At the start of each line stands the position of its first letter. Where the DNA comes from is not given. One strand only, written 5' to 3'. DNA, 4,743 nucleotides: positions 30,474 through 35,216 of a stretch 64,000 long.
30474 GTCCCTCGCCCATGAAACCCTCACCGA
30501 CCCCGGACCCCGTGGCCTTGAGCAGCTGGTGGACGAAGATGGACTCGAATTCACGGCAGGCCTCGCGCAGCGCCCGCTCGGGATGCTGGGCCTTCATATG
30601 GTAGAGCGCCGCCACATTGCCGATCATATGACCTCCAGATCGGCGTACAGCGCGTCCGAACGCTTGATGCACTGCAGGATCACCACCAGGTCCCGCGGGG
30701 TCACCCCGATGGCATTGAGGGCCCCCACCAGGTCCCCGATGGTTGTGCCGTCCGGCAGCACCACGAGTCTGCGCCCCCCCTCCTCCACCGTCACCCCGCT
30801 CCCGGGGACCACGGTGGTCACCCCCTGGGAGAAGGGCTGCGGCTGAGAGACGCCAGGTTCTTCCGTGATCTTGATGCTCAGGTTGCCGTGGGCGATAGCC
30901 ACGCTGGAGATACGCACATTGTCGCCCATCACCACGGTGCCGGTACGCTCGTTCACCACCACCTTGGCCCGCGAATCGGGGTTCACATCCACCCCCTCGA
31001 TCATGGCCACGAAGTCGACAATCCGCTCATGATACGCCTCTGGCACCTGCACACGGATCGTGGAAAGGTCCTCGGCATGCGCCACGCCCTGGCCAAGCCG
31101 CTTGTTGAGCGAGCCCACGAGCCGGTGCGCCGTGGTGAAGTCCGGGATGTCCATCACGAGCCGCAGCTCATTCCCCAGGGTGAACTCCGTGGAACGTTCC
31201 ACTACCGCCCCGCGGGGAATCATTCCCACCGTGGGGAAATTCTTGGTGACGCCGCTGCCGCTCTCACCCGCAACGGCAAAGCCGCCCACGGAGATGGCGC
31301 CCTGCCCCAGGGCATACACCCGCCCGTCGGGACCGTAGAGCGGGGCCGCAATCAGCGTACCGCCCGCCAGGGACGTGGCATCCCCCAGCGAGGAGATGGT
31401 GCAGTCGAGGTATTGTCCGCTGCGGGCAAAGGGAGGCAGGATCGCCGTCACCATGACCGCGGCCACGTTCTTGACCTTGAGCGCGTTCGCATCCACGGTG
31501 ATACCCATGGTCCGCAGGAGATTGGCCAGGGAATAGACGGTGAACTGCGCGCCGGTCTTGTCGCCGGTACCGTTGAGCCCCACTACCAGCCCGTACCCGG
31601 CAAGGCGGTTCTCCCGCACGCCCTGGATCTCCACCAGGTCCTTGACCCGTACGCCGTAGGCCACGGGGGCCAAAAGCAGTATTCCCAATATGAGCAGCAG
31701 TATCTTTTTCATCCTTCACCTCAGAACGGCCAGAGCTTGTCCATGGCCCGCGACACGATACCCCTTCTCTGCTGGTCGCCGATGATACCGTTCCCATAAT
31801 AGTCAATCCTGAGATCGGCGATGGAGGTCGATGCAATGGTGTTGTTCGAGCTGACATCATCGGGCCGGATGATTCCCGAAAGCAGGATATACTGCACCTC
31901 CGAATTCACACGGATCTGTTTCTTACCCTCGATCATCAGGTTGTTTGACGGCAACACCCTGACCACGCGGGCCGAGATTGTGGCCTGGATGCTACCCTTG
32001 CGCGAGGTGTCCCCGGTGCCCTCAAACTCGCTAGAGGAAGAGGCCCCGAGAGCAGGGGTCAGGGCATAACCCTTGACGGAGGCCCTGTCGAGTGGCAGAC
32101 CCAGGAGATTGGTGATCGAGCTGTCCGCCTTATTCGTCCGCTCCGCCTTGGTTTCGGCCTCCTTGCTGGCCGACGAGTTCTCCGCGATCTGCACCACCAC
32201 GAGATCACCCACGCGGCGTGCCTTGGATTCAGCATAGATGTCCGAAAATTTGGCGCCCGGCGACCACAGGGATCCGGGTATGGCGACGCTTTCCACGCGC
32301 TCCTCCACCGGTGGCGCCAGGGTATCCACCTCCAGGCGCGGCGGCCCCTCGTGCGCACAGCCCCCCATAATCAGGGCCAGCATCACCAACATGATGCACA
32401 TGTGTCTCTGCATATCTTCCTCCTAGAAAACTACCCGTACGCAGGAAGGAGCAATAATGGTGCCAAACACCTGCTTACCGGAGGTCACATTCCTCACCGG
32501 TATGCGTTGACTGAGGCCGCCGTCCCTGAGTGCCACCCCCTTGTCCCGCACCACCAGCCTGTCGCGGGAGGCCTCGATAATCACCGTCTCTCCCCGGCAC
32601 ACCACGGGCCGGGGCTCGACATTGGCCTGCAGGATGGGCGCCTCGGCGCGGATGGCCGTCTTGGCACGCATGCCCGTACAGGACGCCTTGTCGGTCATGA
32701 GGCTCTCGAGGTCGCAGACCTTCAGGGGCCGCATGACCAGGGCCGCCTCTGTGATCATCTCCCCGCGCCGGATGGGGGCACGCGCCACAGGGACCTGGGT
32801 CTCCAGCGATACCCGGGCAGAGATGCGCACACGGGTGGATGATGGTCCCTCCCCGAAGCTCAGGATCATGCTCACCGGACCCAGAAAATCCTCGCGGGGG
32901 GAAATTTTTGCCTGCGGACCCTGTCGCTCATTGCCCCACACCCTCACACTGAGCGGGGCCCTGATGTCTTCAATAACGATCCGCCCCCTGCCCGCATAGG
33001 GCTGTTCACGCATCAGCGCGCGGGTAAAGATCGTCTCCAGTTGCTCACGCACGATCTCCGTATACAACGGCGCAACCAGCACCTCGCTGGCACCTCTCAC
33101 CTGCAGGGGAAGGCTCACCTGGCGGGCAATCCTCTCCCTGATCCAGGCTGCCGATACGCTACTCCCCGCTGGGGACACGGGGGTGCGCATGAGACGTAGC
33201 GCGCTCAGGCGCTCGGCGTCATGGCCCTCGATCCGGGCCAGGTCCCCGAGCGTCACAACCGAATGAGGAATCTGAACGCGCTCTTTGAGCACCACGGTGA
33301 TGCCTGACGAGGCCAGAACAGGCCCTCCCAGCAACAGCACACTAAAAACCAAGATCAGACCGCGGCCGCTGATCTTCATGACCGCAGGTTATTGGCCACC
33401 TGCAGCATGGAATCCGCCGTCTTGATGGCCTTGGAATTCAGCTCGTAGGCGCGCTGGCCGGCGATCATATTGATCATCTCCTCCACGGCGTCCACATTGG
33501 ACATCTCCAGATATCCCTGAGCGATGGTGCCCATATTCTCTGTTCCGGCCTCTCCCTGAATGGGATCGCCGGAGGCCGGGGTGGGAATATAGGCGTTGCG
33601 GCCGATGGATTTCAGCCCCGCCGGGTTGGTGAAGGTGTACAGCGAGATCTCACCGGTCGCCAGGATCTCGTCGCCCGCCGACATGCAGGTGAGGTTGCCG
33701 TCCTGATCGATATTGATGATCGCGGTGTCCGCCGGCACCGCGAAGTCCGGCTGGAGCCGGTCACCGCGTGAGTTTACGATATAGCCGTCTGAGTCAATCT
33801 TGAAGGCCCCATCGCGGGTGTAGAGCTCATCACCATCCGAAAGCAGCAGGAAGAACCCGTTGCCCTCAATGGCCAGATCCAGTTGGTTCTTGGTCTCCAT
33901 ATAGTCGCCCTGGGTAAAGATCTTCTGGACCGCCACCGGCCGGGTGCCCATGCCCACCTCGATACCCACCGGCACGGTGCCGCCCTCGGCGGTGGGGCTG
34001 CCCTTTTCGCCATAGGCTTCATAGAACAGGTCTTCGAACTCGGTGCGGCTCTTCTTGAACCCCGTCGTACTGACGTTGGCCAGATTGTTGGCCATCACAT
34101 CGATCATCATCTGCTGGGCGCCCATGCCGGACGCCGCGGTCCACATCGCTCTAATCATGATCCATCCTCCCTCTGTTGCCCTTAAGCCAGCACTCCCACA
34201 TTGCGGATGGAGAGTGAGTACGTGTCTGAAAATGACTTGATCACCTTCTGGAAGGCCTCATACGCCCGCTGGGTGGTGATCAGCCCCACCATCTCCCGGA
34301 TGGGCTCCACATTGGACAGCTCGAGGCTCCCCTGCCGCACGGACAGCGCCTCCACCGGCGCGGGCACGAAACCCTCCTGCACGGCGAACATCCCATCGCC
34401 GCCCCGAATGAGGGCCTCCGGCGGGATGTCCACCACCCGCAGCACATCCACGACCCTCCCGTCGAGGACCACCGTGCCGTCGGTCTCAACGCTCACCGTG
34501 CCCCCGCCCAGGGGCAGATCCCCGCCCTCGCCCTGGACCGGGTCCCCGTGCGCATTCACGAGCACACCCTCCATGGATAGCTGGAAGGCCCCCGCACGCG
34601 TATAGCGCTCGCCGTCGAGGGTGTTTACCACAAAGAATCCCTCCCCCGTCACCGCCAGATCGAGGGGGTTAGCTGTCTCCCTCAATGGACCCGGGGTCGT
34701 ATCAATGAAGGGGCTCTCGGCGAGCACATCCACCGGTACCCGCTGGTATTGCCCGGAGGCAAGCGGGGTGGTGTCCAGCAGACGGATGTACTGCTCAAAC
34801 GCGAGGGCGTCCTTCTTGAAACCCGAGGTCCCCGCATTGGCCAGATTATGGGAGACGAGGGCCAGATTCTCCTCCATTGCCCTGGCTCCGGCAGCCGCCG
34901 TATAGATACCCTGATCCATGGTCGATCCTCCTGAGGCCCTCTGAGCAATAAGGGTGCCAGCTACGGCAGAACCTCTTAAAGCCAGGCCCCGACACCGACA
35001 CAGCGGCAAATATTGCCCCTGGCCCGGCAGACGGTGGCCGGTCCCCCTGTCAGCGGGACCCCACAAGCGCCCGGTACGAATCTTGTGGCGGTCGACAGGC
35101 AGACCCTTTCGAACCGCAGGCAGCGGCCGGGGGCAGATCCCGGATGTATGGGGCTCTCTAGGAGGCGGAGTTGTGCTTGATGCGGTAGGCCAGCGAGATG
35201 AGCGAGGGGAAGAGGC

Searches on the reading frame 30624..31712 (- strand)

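Call 44: search_protein_families(library=pfam, proteins=[window:30624-31712:-], max_evalue=0.001)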
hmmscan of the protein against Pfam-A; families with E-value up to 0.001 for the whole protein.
window:30624-31712:- (362 aa): 1 family
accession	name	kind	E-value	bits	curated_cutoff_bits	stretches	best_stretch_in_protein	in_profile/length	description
PF02119.21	FlgI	-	2.2e-133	444.9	25.3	1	22-361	1-343/343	Flagellar P-ring protein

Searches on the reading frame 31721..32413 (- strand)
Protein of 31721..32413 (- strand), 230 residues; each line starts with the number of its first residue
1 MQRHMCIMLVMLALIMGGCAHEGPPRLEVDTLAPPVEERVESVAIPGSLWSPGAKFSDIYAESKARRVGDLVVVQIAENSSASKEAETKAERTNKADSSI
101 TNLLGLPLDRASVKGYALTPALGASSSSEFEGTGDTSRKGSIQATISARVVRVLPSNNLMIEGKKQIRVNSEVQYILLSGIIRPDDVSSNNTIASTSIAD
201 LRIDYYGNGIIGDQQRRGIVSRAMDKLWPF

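Call 3: search_protein_families(library=pfam, proteins=[window:31721-32413:-], max_evalue=0.01)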
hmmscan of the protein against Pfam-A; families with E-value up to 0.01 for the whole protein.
window:31721-32413:- (230 aa): 1 family
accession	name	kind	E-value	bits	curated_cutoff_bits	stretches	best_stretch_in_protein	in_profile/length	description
PF02107.21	FlgH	-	4.3e-57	192.9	27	1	46-229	4-172/172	Flagellar L-ring protein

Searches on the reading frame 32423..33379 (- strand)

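Call 3: search_protein_families(library=pfam, proteins=[window:32423-33379:-], max_evalue=0.01)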
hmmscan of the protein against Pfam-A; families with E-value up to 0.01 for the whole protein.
window:32423-33379:- (318 aa): 2 families
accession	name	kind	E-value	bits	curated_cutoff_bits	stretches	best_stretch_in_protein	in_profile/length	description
PF13144.11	ChapFlgA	-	1.4e-23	83.7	23.8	1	195-316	2-122/122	Chaperone for flagella basal body P-ring formation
PF08666.17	SAF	-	1.3e-05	26.1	21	1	195-255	2-63/63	SAF domain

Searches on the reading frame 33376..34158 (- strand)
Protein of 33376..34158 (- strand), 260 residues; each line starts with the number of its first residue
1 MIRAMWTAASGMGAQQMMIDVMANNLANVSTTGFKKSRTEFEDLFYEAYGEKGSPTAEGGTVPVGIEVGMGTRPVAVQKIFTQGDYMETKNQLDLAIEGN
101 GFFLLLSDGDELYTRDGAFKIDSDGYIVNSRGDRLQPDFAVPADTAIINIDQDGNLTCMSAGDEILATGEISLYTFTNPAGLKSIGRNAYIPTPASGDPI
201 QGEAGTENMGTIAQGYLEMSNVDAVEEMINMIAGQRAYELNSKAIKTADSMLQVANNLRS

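Call 3: search_protein_families(library=pfam, proteins=[window:33376-34158:-], max_evalue=0.01)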
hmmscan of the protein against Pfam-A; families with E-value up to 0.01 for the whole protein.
window:33376-34158:- (260 aa): 3 families
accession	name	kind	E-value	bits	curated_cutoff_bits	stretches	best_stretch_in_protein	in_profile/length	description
PF06429.18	Flg_bbr_C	-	3.7e-23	81.2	23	1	213-258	1-46/46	Flagellar basal body rod FlgEFG protein C-terminal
PF22692.1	LlgE_F_G_D1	-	1.6e-19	70.3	27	1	96-157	1-63/64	Flagellar hook protein FlgE/F/G D1 domain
PF00460.25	Flg_bb_rod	-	2e-09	37.7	20.7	1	7-35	3-31/31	Flagella basal body rod protein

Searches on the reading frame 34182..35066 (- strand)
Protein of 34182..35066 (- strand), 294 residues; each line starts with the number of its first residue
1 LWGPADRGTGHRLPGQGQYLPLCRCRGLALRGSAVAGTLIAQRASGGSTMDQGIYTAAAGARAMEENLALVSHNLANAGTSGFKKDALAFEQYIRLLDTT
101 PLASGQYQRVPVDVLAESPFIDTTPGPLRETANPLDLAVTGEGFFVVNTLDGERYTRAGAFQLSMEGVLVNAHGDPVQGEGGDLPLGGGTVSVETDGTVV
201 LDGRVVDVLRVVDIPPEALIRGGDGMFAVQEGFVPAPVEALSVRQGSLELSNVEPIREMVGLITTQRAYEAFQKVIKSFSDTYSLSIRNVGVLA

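Call 3: search_protein_families(library=pfam, proteins=[window:34182-35066:-], max_evalue=0.01)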
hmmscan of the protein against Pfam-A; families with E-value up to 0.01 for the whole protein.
window:34182-35066:- (294 aa): 3 families
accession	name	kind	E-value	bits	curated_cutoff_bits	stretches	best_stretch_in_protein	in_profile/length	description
PF22692.1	LlgE_F_G_D1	-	5.2e-14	52.6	27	1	138-200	1-63/64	Flagellar hook protein FlgE/F/G D1 domain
PF06429.18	Flg_bbr_C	-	4.6e-13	48.9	23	1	244-281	1-38/46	Flagellar basal body rod FlgEFG protein C-terminal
PF00460.25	Flg_bb_rod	-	0.0036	17.7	20.7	1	54-84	1-31/31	Flagella basal body rod protein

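Call 4: search_protein_families(library=ncbifam, proteins=[window:34182-35066:-], max_evalue=0.01)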
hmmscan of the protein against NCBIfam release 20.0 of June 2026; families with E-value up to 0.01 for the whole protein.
window:34182-35066:- (294 aa): 25 families
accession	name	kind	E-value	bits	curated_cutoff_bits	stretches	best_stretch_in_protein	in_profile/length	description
TIGR02490.1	flgF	equivalog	1.6e-53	181.5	178.5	1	54-270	1-218/218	flagellar basal-body rod protein FlgF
TIGR03506.1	FlgEFG_subfam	subfamily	1.1e-52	179.9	70.25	2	53-177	2-121/351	flagellar hook-basal body complex protein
NF009280.2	PRK12640.1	subfamily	4.2e-47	160.8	210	1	50-281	1-234/246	flagellar basal body rod protein FlgF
NF009332.0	PRK12690.1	equivalog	3.9e-45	154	288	1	50-280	1-226/239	flagellar hook-basal body complex protein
NF009331.1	PRK12689.1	equivalog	1.8e-39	135.4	347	1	62-288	13-246/252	flagellar basal-body rod protein FlgF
TIGR02488.1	flgG_G_neg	equivalog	2.2e-36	125.7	252.75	2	54-201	2-157/259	flagellar basal-body rod protein FlgG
NF009282.1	PRK12642.1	equivalog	3.7e-36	124.7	242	1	50-291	1-238/239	flagellar basal-body rod protein FlgF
NF004241.1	PRK05682.1-5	equivalog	1.4e-24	87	469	1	50-179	1-137/446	flagellar hook protein FlgE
NF005286.1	PRK06803.1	equivalog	1.8e-23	83.3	467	2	57-180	6-119/402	flagellar hook protein FlgE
NF009456.0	PRK12816.1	equivalog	2.9e-23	82.9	416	2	52-175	3-134/264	flagellar basal body rod protein FlgG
NF004243.1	PRK05682.2-2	equivalog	4.4e-23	82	801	1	55-179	8-126/420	flagellar hook protein FlgE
NF004238.1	PRK05682.1-1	equivalog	6.7e-23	81.6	400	2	57-179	6-123/414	flagellar hook protein FlgE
NF009278.1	PRK12636.1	equivalog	7.6e-23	81.4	350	1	53-278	4-250/263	flagellar basal body rod protein FlgG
NF004242.0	PRK05682.2-1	equivalog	7.7e-22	77.7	365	1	54-179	7-129/422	flagellar hook protein FlgE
NF040922.1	flgE_Caulobact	equivalog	1.4e-17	63.9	750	2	56-180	9-134/505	flagellar hook protein FlgE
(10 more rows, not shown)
